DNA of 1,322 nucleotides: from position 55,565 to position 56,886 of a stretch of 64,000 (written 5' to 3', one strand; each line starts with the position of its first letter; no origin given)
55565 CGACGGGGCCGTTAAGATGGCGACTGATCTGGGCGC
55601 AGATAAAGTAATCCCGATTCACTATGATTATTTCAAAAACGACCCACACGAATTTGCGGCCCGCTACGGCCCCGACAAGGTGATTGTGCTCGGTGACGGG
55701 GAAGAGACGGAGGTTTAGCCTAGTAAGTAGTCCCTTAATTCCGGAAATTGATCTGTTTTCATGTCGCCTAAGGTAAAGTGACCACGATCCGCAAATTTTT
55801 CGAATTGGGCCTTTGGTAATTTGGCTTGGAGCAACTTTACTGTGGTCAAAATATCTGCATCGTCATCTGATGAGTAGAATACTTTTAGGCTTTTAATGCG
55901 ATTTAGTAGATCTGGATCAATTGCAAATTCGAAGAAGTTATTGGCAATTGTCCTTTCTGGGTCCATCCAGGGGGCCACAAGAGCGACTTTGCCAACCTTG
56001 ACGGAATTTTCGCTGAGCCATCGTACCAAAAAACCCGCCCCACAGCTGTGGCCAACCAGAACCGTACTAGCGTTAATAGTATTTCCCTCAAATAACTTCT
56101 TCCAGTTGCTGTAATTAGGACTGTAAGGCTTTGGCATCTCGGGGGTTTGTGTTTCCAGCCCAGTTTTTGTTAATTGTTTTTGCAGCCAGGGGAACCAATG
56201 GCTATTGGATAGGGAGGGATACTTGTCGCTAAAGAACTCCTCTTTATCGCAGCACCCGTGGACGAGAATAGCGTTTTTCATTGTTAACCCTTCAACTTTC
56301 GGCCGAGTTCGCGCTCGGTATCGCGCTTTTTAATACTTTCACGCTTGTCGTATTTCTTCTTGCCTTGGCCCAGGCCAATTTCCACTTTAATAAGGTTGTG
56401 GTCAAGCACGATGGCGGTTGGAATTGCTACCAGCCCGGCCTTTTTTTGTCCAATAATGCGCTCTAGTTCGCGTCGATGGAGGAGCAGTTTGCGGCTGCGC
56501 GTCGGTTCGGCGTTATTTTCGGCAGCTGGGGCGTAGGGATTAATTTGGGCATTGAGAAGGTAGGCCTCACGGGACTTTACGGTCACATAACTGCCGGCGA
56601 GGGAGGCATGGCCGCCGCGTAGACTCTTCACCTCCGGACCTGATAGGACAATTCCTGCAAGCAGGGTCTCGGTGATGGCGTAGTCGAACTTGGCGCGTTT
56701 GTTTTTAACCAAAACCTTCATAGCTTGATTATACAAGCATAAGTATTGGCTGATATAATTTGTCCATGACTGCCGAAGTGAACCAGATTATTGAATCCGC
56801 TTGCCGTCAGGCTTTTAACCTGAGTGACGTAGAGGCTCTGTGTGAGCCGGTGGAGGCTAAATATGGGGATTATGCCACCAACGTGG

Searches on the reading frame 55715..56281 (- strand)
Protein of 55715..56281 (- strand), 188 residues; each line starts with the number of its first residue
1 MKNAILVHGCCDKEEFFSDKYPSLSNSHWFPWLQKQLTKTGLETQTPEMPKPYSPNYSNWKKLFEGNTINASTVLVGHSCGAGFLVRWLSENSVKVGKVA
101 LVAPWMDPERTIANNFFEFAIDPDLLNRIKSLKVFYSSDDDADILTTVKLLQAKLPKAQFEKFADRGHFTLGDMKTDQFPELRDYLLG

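Call 45: search_protein_families(library=pfam, max_evalue=0.001, proteins=[window:55715-56281:-])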
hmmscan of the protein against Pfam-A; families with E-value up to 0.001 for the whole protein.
window:55715-56281:- (188 aa): 3 families
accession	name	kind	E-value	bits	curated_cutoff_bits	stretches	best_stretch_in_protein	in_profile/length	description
PF06821.19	Ser_hydrolase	-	1.1e-11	45.4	22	1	25-181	11-165/172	Serine hydrolase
PF00561.26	Abhydrolase_1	-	8.3e-06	26.1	25.8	0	72-119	70-123/245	alpha/beta hydrolase fold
PF12146.15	Hydrolase_4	-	0.00049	19.9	27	1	70-137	75-140/239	Serine aminopeptidase, S33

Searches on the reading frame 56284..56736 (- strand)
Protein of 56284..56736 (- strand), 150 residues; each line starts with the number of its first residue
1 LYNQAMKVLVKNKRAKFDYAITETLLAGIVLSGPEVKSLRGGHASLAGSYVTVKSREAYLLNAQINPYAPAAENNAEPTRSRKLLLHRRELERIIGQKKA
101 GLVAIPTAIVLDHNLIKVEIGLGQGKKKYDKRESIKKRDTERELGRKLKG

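Call 45: search_protein_families(library=pfam, max_evalue=0.001, proteins=[window:56284-56736:-])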
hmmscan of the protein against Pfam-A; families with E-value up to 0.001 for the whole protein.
window:56284-56736:- (150 aa): 1 family
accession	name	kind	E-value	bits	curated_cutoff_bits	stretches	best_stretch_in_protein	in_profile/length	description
PF01668.23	SmpB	-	1.4e-48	164.9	27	1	10-149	2-142/143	SmpB protein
